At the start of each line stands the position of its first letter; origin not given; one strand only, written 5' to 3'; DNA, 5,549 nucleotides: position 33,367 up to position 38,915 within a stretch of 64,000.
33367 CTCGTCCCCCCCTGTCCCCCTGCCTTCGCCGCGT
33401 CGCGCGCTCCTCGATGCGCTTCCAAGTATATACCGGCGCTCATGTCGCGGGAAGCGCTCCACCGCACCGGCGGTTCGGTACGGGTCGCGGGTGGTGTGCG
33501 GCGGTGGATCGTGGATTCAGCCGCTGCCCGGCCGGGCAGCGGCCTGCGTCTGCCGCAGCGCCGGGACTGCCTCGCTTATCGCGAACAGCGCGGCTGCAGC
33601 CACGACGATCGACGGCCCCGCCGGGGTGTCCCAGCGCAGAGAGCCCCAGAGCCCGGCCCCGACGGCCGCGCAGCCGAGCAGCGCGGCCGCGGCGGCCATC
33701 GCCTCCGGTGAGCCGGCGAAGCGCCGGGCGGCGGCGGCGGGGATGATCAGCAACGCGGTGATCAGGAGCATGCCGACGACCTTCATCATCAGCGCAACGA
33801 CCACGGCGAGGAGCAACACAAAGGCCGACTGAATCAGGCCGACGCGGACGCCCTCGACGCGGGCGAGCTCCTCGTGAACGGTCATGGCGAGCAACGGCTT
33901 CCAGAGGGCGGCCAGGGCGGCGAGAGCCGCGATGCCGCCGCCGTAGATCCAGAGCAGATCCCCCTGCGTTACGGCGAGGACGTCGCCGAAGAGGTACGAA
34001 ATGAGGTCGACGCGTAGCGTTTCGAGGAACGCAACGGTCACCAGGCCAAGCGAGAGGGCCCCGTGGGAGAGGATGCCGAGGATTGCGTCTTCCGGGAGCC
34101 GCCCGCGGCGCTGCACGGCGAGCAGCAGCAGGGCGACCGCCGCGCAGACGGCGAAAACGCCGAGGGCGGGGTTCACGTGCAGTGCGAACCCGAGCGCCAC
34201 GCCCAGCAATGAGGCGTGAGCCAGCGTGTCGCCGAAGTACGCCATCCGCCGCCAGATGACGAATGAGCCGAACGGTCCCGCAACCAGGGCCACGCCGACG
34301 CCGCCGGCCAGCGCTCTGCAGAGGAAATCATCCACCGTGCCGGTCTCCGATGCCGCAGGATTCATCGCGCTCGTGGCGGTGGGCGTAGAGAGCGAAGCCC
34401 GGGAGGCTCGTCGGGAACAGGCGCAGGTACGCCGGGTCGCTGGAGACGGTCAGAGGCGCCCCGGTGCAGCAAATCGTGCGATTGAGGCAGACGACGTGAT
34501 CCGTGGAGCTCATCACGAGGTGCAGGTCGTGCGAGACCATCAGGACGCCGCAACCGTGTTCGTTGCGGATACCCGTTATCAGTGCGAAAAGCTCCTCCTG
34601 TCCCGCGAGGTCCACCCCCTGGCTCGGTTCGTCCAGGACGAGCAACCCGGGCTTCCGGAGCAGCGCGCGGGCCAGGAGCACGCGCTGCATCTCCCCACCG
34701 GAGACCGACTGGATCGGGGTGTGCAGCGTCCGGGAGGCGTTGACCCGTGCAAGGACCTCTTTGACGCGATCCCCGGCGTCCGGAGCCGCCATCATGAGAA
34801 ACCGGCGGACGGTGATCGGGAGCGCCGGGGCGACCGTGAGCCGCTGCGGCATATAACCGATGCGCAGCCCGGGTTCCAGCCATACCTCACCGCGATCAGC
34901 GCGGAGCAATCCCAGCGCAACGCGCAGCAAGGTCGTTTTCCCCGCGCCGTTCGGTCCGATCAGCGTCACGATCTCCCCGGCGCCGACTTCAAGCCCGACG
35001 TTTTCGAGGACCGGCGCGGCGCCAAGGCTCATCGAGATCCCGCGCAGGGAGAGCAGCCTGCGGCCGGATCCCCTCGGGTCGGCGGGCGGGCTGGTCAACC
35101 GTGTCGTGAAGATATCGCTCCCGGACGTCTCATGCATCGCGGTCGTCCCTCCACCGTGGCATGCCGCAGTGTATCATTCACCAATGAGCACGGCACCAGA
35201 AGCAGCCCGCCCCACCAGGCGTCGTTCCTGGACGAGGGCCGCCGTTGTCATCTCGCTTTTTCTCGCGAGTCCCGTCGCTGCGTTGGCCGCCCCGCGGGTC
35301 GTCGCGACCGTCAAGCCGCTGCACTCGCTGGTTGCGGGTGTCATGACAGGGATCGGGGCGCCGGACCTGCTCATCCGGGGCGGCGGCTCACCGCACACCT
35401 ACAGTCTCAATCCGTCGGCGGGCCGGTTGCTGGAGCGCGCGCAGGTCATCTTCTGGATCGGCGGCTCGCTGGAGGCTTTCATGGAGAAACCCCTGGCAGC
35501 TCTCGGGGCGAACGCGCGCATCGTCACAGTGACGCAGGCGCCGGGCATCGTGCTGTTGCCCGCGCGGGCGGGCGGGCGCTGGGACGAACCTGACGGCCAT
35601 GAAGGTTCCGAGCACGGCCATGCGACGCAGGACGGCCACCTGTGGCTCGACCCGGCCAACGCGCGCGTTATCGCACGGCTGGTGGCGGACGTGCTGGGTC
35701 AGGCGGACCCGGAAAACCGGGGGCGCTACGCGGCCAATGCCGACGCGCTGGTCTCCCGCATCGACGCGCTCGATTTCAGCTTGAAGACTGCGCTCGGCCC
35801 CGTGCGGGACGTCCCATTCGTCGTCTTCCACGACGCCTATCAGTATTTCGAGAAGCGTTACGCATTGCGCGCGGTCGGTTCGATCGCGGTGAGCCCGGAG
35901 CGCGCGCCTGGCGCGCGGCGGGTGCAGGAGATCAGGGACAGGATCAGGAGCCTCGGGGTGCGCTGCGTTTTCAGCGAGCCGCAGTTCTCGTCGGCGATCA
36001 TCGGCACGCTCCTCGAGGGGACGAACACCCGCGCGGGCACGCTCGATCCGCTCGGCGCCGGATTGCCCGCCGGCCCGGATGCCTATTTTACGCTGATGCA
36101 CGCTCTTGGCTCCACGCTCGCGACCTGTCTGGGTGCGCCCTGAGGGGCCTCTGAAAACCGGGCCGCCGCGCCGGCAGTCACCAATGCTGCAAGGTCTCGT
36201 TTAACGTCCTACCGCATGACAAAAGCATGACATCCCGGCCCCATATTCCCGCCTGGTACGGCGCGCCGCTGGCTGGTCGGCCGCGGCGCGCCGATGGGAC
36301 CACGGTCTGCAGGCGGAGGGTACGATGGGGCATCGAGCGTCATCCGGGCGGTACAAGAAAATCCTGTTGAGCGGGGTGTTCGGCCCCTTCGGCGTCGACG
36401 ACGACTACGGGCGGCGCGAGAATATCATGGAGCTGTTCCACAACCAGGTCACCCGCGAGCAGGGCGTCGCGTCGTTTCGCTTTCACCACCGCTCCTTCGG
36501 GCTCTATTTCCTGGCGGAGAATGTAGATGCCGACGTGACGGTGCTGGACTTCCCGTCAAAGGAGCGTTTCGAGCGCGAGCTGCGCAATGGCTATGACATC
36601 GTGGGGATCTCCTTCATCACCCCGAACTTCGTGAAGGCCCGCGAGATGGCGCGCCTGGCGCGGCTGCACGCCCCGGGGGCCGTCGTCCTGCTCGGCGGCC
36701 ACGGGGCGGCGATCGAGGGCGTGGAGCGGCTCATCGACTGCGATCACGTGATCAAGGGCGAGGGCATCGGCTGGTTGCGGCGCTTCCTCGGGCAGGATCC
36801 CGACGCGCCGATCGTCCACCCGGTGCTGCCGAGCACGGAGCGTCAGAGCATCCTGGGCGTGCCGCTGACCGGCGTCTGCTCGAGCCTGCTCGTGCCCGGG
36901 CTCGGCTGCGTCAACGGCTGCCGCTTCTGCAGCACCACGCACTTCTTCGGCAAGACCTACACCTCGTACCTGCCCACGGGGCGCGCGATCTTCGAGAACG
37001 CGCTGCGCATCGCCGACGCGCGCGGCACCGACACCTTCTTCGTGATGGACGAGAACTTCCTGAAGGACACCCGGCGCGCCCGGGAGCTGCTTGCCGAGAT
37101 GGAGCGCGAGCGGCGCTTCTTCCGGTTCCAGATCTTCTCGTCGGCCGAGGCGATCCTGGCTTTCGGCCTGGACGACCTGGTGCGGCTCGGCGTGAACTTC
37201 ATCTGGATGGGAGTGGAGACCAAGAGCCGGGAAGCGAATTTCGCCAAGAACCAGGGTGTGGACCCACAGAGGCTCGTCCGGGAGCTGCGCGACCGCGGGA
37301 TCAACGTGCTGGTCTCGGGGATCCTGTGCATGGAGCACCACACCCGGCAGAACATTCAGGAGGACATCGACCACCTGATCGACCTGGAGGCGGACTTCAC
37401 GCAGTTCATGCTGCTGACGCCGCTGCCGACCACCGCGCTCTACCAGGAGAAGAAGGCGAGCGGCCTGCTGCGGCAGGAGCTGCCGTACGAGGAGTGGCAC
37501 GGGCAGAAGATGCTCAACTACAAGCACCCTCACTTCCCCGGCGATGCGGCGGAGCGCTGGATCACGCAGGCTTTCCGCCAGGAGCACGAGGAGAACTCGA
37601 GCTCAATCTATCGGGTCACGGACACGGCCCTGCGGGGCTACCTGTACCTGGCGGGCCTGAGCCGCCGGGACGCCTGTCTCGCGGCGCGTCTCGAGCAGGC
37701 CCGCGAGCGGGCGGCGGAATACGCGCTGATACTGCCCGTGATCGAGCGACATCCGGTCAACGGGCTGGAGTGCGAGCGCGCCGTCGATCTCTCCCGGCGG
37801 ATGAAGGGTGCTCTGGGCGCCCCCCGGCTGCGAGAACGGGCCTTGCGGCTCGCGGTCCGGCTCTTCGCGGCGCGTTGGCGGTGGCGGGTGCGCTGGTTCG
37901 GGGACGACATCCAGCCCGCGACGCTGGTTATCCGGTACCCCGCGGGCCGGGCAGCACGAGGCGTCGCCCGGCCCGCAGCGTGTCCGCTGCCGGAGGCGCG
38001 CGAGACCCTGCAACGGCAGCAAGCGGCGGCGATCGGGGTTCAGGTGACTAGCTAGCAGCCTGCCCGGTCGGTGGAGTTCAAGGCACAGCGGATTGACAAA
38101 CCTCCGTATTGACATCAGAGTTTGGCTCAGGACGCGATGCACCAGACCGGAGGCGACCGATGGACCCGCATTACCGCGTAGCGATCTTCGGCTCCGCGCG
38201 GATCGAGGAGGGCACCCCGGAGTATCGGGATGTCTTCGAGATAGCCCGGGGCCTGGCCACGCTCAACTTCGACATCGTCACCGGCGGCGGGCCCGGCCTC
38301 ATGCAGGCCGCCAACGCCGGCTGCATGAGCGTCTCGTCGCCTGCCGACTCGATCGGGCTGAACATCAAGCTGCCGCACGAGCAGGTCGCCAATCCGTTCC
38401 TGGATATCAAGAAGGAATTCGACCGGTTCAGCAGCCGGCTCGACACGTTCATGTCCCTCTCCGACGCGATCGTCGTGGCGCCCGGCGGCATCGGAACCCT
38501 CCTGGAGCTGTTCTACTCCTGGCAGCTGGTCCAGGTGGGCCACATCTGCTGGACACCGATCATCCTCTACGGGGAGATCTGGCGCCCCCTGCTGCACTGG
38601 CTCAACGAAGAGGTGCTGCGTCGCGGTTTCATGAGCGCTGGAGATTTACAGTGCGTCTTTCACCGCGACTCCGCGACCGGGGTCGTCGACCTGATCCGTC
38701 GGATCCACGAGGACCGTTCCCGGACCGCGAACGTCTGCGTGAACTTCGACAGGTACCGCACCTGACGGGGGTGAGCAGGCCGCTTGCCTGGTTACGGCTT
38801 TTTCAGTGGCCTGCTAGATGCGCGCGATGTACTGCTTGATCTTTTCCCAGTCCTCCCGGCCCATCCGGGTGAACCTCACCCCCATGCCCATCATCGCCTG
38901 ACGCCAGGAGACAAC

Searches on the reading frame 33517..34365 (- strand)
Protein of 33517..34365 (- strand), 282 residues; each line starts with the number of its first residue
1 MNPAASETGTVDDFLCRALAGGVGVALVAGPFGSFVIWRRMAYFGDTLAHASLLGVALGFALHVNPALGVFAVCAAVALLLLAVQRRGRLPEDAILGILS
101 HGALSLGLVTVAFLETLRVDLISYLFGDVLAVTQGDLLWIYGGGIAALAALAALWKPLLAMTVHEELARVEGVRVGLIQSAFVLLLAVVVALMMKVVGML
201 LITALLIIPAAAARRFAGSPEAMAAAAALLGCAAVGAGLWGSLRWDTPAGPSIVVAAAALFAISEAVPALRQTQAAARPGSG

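Call 83: search_protein_families(library=pfam, proteins=[window:33517-34365:-], max_evalue=0.0001)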
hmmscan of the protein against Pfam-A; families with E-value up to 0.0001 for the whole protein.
window:33517-34365:- (282 aa): 2 families
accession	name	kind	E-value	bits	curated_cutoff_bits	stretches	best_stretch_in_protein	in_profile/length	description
PF00950.22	ABC-3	-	3.8e-69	233.5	20.1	1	12-264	2-254/258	ABC 3 transport family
PF01032.23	FecCD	-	6.6e-06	25.8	26.5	1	64-235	102-275/311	FecCD transport family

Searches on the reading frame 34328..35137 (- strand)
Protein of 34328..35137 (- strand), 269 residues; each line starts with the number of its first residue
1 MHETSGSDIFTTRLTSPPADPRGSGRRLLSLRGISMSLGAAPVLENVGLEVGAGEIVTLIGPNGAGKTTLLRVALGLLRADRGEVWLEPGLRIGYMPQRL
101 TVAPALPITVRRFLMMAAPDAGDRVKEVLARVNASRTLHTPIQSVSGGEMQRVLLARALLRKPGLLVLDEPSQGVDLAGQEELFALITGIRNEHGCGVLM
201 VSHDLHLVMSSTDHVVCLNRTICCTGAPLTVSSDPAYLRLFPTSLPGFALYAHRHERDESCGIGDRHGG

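Call 83: search_protein_families(library=pfam, proteins=[window:34328-35137:-], max_evalue=0.0001)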
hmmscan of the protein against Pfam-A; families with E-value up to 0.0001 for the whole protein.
window:34328-35137:- (269 aa): 3 families
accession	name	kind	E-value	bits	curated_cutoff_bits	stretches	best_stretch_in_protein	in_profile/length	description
PF00005.33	ABC_tran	-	9.1e-27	94.8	25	1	44-172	1-136/137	ABC transporter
PF13304.12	AAA_21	-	9.6e-11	42.7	27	0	57-89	2-34/304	AAA domain, putative AbiEii toxin, Type IV TA system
PF13401.12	AAA_22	-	7.5e-05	23.5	27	0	55-201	6-121/130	AAA domain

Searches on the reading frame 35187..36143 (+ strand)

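Call 66: search_protein_families(library=pfam, proteins=[window:35187-36143:+], max_evalue=0.0001)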
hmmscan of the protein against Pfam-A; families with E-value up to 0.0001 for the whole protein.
window:35187-36143:+ (318 aa): 1 family
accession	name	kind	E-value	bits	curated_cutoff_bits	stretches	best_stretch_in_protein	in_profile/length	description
PF01297.22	ZnuA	-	1.2e-62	212.2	29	1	38-314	1-263/263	Zinc-uptake complex component A periplasmic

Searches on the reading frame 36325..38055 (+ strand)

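Call 66: search_protein_families(library=pfam, proteins=[window:36325-38055:+], max_evalue=0.0001)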
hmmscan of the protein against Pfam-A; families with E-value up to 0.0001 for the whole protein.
window:36325-38055:+ (576 aa): 2 families
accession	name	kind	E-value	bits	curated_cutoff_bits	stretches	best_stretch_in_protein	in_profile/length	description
PF04055.27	Radical_SAM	-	1.1e-10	42.3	29.5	1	190-350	2-165/166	Radical SAM superfamily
PF02310.24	B12-binding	-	4.4e-10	39.9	32.1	1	48-147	5-113/121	B12 binding domain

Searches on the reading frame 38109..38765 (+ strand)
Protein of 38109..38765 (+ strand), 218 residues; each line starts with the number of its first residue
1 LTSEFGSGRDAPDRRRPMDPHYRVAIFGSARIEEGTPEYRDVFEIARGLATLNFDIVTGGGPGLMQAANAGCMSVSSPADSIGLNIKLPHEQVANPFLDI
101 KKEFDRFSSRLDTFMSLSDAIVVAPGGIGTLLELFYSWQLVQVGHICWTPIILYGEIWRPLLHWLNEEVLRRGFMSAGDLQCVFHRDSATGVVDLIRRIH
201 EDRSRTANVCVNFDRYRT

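Call 66: search_protein_families(library=pfam, proteins=[window:38109-38765:+], max_evalue=0.0001)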
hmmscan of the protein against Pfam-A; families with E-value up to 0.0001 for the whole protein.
window:38109-38765:+ (218 aa): 2 families
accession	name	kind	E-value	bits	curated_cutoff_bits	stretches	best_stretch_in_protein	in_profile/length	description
PF03641.19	Lysine_decarbox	-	2.4e-19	70.3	27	1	65-194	1-129/131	Possible lysine decarboxylase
PF18306.6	LDcluster4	-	6.5e-09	36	26.3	1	22-139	2-115/151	SLOG cluster4 family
